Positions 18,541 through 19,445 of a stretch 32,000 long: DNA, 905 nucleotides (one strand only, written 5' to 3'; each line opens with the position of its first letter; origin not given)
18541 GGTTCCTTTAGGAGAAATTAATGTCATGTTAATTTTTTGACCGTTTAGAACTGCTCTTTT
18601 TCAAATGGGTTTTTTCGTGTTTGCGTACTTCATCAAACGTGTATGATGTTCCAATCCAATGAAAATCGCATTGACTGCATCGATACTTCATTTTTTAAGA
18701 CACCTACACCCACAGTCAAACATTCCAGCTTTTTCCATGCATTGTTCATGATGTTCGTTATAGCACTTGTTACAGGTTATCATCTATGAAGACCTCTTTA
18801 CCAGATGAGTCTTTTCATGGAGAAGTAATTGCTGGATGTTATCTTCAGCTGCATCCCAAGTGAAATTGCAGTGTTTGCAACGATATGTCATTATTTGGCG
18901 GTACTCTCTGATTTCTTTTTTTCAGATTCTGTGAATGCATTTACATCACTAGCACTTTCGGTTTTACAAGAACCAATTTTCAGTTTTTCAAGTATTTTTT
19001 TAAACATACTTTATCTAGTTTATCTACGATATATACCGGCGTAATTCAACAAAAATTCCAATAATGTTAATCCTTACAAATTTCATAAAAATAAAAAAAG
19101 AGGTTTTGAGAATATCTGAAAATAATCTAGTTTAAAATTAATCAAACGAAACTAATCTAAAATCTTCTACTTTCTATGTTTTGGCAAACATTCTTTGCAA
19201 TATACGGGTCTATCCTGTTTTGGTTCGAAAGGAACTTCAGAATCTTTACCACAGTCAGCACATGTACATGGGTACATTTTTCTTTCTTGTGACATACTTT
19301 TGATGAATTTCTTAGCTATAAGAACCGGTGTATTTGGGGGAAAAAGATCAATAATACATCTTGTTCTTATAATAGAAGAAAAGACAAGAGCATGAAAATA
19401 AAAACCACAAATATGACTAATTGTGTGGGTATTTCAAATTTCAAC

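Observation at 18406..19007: Five-gene operon of 31-53 aa Cys/His miniproteins with overlapping or abutting stops and starts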

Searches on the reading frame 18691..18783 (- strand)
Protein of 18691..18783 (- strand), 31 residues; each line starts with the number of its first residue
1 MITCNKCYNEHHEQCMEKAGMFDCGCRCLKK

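Call 6: search_protein_families(library=pfam, max_evalue=1, proteins=[window:18691-18783:-])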
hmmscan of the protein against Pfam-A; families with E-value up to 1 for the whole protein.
seq(31 aa): 0 families

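Call 7: search_protein_families(library=ncbifam, max_evalue=1, proteins=[window:18691-18783:-])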
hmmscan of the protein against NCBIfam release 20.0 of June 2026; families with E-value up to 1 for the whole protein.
seq(31 aa): 0 families

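Call 44: predict_structure(alignment_id=A6)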
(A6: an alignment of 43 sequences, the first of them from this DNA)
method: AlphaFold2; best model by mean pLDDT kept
length: 31 residues; sequences in the alignment: 43
mean_pLDDT: 55.1   pTM: 0.16
mean pLDDT of the five models: 55.1, 51.4, 50.8, 49.6, 48.5
residues with pLDDT >= 90: 0; 70-90: 0; 50-70: 27; < 50: 4
segments of 3 or more residues with pLDDT < 50: none
pLDDT, mean of each block of 10 residues (from residue 1): 54 57 55 45
secondary structure, 60 per line:
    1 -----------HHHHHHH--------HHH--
elements in order: H12-18
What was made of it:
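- Closest known: PHD finger / prokaryotic RING-like cross-brace fingers. Different: No match is significant, and the AlphaFold model is poor (call 44).
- Tried and rejected: AlphaFold on K gave pLDDT 55, so no fold search was run on that model (call 44).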

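Call 49: search_protein_families(library=phrogs, max_evalue=0.01, proteins=[window:18691-18783:-])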
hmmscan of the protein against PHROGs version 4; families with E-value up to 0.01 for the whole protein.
seq(31 aa): 0 families

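Call 82: search_solved_structures(query=A6, max_evalue=10, show_alignments=2)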
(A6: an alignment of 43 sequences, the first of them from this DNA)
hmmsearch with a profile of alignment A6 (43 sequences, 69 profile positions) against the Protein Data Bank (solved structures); distinct sequences matched with E-value up to 10: 4.
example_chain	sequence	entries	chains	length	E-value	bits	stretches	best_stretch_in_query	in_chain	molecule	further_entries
2yt5_A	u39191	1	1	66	0.18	14.5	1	12-36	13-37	Metal-response element-binding transcription factor 2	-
5tab_A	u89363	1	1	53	0.19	14.4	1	11-38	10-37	PHD finger protein 20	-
2lv9_A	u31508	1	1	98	0.42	13.3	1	14-38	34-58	Histone-lysine N-methyltransferase MLL5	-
4l58_A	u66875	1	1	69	1.8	11.3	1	14-38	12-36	Histone-lysine N-methyltransferase MLL5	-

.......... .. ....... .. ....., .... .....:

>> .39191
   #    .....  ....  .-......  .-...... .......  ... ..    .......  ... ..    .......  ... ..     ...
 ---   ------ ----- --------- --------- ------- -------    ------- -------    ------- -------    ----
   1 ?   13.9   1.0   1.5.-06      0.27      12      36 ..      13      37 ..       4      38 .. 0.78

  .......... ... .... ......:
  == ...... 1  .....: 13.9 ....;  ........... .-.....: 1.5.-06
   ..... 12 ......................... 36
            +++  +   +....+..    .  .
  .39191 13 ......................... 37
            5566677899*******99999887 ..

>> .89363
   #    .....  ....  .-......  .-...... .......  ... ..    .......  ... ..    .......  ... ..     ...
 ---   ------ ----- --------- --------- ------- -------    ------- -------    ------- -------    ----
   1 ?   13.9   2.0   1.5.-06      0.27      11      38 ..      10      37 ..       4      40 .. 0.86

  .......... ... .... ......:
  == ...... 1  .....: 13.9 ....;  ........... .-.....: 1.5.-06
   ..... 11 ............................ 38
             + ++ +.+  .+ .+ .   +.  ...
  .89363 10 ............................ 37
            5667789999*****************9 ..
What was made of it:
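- On PHD finger (PF00628): PDB matches have E about 0.2 (call 82).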

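Call 84: search_protein_families(library=pfam, alignment_id=A6, max_evalue=10)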
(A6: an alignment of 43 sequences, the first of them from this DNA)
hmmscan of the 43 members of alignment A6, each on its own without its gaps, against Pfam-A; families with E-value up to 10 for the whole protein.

A. member 1, seq(31 aa): 1 family
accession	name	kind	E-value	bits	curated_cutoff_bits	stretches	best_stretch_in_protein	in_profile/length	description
PF14951.11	DUF4503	-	3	6.7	27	1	3-25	282-304/392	Domain of unknown function (DUF4503)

B. families by the number of members that match (of 43 scanned): 10 families
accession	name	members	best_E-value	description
PF13922.11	PHD_3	11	0.009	PHD domain of transcriptional enhancer, Asx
PF19761.4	DUF6248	6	0.056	Family of unknown function (DUF6248)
PF00628.35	PHD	5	0.0041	PHD-finger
PF16866.11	PHD_4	5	0.013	PHD-finger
PF14446.12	Prok-RING_1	3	0.0017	Prokaryotic RING finger family 1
PF18847.6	LPD29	1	0.036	Large polyvalent protein associated domain 29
PF24331.1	Phage_zn_bind_7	1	0.062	Mycobacterial phage zinc binding domain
PF23477.1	zf_Tbcl_2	1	0.21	Probable treble clef zinc finger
PF04878.18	Baculo_p48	1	0.68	Baculovirus P48 protein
PF14951.11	DUF4503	1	3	Domain of unknown function (DUF4503)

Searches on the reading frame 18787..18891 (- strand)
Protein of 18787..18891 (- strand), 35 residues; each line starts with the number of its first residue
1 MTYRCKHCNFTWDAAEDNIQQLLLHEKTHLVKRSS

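Call 6: search_protein_families(library=pfam, max_evalue=1, proteins=[window:18787-18891:-])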
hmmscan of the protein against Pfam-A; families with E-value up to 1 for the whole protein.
seq(35 aa): 2 families
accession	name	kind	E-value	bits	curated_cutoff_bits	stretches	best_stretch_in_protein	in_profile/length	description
PF24540.1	zf-C2H2_REST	-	0.05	13.7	27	1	3-32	3-28/30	REST-like, C2H2-type zinc finger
PF23225.1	zf-C2H2_7th_ZNF462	-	0.058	13.6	27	1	3-25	5-23/42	Zinc finger protein 462, seventh C2H2 zinc finger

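Call 7: search_protein_families(library=ncbifam, max_evalue=1, proteins=[window:18787-18891:-])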
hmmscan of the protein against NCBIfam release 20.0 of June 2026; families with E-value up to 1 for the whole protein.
seq(35 aa): 2 families
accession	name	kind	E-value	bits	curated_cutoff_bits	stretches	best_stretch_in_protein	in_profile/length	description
NF041205.1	VdcD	equivalog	0.0043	16.9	30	1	3-18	24-39/70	non-oxidative hydroxyarylic acid decarboxylases subunit D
TIGR02098.1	MJ0042_CXXC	domain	0.049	13.3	20.9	1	4-14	27-37/38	MJ0042-type zinc finger domain-containing protein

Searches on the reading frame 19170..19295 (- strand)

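Call 6: search_protein_families(library=pfam, max_evalue=1, proteins=[window:19170-19295:-])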
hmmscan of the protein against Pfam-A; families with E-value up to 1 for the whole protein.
seq(42 aa): 3 families
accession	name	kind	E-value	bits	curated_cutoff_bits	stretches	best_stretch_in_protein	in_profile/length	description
PF23477.1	zf_Tbcl_2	-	4.4e-18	65.1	27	1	5-41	1-37/37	Probable treble clef zinc finger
PF03604.18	Zn_ribbon_RPAB4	-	0.033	14.3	24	1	11-36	2-23/32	DNA directed RNA polymerase, 7 kDa subunit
PF14599.11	zinc_ribbon_6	-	0.062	13.7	27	1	5-28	25-48/59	Zinc-ribbon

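Call 7: search_protein_families(library=ncbifam, max_evalue=1, proteins=[window:19170-19295:-])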
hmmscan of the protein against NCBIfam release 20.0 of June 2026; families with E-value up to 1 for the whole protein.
seq(42 aa): 2 families
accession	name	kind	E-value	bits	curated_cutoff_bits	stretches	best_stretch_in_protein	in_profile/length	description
TIGR04272.1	cxxc_cxxc_Mbark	domain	2.9e-19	68.5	36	1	5-41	1-37/37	CxxC-x17-CxxC domain-containing protein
NF047912.1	ECs_2282_CxxC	subfamily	0.4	10.6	37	1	4-17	22-35/60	ECs_2282 family putative zinc-binding protein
